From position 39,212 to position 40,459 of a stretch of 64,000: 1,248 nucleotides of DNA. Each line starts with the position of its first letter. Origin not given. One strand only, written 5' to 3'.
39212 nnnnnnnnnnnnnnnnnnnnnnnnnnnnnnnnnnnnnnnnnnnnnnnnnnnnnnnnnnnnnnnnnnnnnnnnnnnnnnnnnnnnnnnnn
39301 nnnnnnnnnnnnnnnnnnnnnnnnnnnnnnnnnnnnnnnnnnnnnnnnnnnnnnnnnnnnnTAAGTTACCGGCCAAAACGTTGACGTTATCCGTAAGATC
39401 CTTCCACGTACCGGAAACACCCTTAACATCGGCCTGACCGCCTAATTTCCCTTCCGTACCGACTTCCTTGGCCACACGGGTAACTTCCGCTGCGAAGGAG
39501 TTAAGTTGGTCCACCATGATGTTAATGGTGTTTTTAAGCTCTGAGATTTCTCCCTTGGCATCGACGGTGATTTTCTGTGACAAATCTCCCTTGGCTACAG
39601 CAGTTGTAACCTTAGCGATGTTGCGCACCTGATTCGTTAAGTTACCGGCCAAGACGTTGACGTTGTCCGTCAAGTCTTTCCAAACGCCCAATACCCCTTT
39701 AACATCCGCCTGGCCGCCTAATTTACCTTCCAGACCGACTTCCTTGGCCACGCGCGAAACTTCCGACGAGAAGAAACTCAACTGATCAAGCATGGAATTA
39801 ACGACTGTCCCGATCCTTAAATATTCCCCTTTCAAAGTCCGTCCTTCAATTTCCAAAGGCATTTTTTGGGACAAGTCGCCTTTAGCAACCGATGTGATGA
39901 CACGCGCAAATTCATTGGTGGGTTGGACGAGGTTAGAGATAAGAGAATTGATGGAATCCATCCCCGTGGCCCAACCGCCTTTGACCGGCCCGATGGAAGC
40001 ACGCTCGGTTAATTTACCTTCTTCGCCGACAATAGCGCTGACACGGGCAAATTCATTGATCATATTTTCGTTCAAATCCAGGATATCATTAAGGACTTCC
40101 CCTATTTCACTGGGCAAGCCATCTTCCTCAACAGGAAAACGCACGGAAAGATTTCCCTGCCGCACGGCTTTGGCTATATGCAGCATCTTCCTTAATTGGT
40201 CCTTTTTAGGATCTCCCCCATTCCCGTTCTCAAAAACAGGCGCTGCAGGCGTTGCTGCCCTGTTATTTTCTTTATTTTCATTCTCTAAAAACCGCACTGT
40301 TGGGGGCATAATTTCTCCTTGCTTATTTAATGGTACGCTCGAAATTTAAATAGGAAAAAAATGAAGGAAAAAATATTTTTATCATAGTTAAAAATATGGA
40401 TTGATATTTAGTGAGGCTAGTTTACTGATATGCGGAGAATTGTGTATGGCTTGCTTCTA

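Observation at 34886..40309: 1,807-aa soluble kinase built on a 3.5-kb in-frame array of 276-bp HAMP repeats, resembling fungal group III (Nik1/Os-1) kinases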

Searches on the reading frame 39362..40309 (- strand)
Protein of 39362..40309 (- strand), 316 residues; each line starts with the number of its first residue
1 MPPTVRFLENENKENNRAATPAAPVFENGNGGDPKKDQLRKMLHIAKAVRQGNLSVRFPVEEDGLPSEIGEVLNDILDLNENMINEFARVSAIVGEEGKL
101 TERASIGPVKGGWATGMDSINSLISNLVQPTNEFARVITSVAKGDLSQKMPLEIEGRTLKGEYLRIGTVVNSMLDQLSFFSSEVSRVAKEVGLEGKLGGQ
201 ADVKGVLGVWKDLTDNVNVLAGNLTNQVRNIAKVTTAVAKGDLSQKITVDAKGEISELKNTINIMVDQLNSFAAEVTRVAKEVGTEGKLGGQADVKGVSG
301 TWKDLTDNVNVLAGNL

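Call 53: search_solved_structures(query=window:39362-40309:-, max_evalue=0.001, show_alignments=1)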
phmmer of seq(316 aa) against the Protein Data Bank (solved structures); distinct sequences matched with E-value up to 0.001: 2.
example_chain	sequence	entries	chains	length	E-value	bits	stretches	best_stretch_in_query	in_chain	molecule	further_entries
9trk_A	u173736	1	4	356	1.5e-109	369.7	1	16-313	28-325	histidine kinase,Gcn4p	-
9trj_A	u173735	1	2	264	1.4e-61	212.3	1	16-224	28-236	histidine kinase,Gcn4p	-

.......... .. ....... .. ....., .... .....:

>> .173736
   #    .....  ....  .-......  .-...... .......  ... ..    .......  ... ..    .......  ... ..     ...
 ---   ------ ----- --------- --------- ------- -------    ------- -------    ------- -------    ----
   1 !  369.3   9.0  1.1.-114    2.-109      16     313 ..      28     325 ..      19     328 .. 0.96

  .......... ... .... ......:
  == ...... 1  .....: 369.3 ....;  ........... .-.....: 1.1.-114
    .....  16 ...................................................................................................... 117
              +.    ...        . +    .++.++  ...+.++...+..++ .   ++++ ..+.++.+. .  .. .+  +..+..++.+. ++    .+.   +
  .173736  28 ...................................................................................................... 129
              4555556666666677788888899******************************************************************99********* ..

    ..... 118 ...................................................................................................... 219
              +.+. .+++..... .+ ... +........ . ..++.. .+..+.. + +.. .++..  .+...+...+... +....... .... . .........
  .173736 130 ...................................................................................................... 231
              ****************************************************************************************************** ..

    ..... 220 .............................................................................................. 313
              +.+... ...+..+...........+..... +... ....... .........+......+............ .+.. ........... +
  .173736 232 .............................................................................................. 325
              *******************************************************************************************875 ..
